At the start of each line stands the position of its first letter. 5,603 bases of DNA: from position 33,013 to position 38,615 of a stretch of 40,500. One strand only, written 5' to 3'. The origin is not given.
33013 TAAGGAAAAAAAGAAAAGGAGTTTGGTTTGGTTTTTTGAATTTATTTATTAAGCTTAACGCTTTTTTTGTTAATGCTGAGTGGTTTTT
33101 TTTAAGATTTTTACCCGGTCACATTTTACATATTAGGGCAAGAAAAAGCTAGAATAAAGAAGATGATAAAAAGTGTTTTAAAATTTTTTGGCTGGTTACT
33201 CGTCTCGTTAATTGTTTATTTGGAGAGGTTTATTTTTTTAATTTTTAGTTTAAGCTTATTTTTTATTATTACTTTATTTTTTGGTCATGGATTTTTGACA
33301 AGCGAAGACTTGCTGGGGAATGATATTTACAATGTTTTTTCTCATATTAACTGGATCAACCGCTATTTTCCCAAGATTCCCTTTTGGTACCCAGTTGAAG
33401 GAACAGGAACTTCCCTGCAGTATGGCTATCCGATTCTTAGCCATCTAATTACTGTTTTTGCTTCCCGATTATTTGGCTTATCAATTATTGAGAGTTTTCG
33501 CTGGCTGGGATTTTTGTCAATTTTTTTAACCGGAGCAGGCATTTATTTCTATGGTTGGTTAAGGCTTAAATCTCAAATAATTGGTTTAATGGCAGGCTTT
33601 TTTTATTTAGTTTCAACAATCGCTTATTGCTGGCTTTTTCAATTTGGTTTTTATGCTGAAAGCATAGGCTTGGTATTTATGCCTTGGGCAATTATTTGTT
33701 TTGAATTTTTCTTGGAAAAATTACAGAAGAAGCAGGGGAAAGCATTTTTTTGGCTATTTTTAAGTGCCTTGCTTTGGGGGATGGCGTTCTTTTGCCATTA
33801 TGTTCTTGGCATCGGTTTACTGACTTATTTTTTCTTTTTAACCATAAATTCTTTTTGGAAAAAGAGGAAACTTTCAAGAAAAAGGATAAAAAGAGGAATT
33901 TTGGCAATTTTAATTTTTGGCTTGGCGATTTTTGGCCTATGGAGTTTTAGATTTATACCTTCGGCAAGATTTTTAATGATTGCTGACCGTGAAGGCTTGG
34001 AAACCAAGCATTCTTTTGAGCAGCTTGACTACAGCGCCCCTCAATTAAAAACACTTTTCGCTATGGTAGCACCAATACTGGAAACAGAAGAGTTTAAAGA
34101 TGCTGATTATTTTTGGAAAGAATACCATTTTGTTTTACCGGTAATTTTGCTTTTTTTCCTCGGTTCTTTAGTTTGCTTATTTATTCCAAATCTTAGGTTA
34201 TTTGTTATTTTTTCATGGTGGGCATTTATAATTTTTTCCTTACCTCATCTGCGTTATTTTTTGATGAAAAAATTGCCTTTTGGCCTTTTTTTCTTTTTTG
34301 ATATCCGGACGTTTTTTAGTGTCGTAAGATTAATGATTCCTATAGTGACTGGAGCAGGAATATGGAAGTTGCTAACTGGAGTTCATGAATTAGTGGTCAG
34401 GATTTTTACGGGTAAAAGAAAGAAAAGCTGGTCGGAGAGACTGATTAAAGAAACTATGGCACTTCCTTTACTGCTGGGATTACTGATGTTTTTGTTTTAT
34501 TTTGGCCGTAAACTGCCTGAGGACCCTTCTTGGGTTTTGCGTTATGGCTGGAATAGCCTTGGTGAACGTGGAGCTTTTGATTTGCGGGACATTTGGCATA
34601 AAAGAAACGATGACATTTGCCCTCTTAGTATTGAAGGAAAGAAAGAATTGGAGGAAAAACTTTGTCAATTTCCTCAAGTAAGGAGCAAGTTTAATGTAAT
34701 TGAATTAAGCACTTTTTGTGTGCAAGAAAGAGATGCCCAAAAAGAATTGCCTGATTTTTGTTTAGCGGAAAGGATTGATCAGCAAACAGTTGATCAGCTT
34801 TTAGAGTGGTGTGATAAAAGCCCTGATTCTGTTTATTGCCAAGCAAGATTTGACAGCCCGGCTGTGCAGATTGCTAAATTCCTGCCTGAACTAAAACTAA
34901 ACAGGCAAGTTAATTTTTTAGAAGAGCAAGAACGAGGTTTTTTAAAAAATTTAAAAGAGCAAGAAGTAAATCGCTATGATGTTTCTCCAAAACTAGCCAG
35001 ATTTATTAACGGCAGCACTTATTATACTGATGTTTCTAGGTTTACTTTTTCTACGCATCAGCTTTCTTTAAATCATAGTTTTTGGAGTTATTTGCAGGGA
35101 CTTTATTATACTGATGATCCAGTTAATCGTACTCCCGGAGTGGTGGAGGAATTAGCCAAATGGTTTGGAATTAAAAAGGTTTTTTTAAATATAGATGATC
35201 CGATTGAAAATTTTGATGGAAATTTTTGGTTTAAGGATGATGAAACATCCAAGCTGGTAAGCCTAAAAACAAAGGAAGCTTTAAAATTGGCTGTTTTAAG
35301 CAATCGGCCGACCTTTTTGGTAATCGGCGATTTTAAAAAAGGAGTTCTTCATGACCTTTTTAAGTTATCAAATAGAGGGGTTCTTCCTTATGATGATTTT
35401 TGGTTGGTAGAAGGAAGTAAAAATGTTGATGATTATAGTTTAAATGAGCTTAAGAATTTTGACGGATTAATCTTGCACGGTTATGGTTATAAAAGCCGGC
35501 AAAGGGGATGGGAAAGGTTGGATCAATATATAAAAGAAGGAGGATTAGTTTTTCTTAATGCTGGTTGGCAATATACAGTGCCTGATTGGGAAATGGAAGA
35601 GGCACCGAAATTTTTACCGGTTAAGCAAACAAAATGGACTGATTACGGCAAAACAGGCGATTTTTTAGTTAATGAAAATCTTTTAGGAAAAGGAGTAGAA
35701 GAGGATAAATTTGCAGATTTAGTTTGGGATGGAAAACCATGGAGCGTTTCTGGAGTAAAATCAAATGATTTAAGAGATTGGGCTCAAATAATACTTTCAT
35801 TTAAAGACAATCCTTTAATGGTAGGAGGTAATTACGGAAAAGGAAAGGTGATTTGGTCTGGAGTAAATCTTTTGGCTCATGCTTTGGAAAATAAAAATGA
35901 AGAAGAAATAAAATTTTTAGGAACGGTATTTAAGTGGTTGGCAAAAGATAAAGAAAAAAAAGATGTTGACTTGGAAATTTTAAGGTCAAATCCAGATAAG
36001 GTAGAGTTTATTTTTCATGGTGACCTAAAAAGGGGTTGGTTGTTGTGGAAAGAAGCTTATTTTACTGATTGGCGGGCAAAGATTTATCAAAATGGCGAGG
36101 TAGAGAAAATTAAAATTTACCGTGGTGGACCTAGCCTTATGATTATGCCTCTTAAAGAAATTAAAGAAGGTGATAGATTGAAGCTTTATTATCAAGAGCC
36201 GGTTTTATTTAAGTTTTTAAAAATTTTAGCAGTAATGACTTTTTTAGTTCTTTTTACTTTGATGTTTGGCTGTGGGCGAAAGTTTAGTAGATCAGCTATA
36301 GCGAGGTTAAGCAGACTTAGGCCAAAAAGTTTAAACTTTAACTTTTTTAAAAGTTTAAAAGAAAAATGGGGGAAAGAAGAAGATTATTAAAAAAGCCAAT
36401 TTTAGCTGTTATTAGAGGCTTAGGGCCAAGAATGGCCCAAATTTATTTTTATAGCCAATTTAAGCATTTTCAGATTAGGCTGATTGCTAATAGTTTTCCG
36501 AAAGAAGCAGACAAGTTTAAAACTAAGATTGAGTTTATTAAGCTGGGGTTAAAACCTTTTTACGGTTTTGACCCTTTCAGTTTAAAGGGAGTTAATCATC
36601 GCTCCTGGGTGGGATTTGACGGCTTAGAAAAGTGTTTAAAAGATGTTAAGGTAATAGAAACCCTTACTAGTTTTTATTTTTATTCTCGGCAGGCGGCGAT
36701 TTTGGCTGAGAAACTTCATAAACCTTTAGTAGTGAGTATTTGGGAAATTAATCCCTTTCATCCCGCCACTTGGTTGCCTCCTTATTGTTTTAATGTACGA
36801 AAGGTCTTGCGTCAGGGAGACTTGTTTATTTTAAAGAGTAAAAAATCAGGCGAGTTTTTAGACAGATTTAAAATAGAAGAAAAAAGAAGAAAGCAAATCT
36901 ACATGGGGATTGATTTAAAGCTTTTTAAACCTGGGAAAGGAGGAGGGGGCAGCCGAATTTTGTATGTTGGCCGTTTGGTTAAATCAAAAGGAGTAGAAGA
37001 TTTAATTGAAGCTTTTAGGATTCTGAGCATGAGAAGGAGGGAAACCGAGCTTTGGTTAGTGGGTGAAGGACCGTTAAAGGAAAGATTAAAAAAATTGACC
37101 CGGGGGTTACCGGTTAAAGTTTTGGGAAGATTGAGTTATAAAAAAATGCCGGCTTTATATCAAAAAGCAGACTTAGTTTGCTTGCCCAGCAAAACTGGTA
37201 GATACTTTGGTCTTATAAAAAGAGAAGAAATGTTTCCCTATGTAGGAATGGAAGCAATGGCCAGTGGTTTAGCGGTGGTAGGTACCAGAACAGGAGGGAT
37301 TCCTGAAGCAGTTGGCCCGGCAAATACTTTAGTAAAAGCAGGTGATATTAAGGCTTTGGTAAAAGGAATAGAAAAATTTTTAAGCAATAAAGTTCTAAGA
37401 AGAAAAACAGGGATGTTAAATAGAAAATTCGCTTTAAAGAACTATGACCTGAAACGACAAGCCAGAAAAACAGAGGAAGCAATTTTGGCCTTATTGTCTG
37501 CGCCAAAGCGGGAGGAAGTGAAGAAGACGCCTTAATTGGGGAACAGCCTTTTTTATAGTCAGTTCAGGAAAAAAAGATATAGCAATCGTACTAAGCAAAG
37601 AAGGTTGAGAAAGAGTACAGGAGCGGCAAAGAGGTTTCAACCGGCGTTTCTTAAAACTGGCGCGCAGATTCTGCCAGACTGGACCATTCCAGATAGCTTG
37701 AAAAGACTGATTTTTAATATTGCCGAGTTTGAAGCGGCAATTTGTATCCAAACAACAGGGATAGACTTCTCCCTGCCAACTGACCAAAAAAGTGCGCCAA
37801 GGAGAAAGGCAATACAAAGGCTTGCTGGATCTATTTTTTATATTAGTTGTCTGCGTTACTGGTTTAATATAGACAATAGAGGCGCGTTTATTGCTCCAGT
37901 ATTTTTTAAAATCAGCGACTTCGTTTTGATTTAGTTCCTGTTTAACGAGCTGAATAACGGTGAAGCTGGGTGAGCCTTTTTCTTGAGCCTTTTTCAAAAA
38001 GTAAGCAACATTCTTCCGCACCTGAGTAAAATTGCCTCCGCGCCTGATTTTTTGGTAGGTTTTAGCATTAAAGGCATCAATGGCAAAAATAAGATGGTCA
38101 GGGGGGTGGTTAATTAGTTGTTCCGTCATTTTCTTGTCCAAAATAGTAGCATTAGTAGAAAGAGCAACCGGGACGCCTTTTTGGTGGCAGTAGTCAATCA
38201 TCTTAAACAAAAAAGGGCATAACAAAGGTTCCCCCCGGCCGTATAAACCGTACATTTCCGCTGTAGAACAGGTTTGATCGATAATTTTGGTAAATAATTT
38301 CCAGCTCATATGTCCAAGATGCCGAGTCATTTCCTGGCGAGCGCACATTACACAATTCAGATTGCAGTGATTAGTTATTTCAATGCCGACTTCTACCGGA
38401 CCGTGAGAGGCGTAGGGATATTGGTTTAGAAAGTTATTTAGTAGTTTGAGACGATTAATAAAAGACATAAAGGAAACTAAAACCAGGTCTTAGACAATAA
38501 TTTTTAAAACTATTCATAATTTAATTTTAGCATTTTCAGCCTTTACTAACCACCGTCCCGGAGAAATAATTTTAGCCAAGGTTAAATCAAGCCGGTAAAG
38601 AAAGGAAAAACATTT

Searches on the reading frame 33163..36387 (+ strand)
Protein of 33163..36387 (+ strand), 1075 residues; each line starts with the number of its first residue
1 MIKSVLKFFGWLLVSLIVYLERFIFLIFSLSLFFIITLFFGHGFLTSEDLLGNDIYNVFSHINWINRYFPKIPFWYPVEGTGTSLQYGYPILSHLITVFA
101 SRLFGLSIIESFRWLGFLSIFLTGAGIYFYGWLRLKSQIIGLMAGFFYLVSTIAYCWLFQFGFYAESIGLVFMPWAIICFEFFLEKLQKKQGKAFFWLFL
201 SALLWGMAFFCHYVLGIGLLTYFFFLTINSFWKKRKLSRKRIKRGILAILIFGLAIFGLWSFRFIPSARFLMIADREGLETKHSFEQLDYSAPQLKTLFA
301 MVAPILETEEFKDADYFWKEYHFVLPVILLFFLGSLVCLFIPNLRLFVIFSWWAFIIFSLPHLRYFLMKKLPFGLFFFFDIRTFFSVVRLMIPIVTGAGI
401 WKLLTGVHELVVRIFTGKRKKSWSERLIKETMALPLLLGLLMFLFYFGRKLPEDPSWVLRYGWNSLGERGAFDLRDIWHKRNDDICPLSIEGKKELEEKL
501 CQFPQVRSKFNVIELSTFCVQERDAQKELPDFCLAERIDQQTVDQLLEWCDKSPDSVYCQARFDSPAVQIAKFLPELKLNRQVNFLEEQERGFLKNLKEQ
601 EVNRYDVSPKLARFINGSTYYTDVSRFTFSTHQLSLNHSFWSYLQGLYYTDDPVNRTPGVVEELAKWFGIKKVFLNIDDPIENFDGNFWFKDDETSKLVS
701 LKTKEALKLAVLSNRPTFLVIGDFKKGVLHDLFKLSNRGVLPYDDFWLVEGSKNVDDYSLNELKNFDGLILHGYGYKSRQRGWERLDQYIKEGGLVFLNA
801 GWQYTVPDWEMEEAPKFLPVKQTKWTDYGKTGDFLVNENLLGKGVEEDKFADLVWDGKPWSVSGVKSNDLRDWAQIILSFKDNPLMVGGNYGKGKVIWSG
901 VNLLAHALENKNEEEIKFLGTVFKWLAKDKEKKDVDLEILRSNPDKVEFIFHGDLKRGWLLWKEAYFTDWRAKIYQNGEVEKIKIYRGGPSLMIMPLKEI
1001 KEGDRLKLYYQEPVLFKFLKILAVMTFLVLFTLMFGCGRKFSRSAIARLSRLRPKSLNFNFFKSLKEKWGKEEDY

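Call 38: search_protein_families(library=pfam, proteins=[window:33163-36387:+], max_evalue=0.001)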
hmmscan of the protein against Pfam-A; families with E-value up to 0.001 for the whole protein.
window:33163-36387:+ (1075 aa): 0 families

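Call 55: search_protein_families(library=pfam, proteins=[window:33163-36387:+], max_evalue=1)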
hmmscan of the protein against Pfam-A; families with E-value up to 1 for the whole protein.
window:33163-36387:+ (1075 aa): 2 families
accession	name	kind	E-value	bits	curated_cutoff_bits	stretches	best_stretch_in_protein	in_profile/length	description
PF10131.15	PTPS_related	-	0.0023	16.9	26.4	1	751-818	476-541/621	6-pyruvoyl-tetrahydropterin synthase related domain; membrane protein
PF20176.3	DUF6541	-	0.015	14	29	1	151-456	222-499/646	Family of unknown function (DUF6541)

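Call 56: search_protein_families(library=ncbifam, proteins=[window:33163-36387:+], max_evalue=1)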
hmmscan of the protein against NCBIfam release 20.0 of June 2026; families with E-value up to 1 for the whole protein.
window:33163-36387:+ (1075 aa): 0 families

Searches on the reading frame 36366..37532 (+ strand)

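Call 38: search_protein_families(library=pfam, proteins=[window:36366-37532:+], max_evalue=0.001)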
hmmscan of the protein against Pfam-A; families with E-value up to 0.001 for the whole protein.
window:36366-37532:+ (389 aa): 3 families
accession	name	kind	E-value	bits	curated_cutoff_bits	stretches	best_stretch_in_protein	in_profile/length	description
PF00534.26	Glycos_transf_1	-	3.5e-34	118.3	26.4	1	187-349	7-166/172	Glycosyl transferases group 1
PF13692.12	Glyco_trans_1_4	-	2.8e-29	102.6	27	1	197-341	3-142/142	Glycosyl transferases group 1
PF13524.12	Glyco_trans_1_2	-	6.1e-06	26.7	25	1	244-369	27-142/144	Glycosyl transferase-like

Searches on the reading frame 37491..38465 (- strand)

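Call 38: search_protein_families(library=pfam, proteins=[window:37491-38465:-], max_evalue=0.001)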
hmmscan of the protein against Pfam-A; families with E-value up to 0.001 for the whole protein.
window:37491-38465:- (324 aa): 2 families
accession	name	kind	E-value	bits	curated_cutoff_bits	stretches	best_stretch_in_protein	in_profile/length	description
PF13186.11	SPASM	-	4.8e-17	62.4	21.5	1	219-284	1-67/67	Iron-sulfur cluster-binding domain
PF04055.27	Radical_SAM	-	4.8e-15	56.6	29.5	1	28-163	1-143/166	Radical SAM superfamily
